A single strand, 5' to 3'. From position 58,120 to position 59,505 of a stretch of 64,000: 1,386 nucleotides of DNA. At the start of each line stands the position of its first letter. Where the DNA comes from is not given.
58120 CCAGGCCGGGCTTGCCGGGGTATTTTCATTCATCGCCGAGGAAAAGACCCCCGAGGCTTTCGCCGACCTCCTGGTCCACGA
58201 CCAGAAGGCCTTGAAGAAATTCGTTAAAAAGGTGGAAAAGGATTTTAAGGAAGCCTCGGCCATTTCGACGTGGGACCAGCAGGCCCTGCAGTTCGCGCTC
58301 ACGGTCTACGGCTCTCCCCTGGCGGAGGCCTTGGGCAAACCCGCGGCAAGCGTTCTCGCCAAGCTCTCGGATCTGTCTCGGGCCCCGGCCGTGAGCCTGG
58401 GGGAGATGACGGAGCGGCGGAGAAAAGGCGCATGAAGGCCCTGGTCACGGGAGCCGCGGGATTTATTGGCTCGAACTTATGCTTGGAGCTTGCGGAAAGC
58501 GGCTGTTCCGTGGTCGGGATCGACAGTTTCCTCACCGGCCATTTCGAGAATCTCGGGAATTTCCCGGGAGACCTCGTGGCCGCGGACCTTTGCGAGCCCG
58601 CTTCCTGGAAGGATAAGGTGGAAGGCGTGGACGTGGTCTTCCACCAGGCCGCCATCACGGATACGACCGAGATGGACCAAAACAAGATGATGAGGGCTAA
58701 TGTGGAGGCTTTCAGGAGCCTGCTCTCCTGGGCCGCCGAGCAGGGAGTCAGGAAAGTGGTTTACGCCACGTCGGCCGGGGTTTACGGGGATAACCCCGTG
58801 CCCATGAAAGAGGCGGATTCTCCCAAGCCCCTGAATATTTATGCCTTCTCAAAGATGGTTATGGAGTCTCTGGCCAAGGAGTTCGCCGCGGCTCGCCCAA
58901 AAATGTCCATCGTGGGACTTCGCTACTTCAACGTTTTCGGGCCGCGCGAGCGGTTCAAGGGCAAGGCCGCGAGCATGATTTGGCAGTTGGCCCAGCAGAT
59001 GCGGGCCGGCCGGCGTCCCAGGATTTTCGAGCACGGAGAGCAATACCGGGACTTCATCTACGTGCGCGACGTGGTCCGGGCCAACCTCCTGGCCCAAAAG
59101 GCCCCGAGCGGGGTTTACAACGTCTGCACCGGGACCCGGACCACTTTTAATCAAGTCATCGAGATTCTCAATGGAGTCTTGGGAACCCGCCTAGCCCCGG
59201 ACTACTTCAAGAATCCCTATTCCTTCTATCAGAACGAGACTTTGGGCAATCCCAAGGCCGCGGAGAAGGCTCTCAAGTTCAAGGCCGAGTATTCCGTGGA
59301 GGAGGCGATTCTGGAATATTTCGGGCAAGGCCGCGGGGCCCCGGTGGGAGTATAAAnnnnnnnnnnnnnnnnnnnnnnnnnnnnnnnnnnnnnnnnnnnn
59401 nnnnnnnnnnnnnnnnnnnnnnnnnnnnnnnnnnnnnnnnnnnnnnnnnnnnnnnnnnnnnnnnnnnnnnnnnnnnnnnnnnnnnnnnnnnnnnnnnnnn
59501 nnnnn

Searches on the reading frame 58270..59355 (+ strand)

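Call 86: search_protein_families(library=pfam, proteins=[window:58270-59355:+], max_evalue=0.0001)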
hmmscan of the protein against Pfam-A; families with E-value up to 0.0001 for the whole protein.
window:58270-59355:+ (361 aa): 7 families
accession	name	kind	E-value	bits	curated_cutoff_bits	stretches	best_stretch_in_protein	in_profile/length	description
PF01370.27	Epimerase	-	2.9e-52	177.9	20.9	1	57-286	1-240/240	NAD dependent epimerase/dehydratase family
PF16363.11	GDP_Man_Dehyd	-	2.1e-31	110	27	1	58-347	1-329/332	GDP-mannose 4,6 dehydratase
PF01073.25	3Beta_HSD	-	6.5e-22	78.3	22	1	58-278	1-231/280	3-beta hydroxysteroid dehydrogenase/isomerase family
PF04321.23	RmlD_sub_bind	-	3.3e-15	56.4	27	1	55-225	1-154/287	RmlD substrate binding domain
PF07993.18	NAD_binding_4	-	8.3e-12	45.2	20.1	1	99-264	67-250/258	Male sterility protein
PF02719.21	Polysacc_synt_2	-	7e-09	35.7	20.2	1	58-226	2-175/293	Polysaccharide biosynthesis protein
PF13460.12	NAD_binding_10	-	9.6e-08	32.5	27.2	1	61-184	1-114/184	NAD(P)H-binding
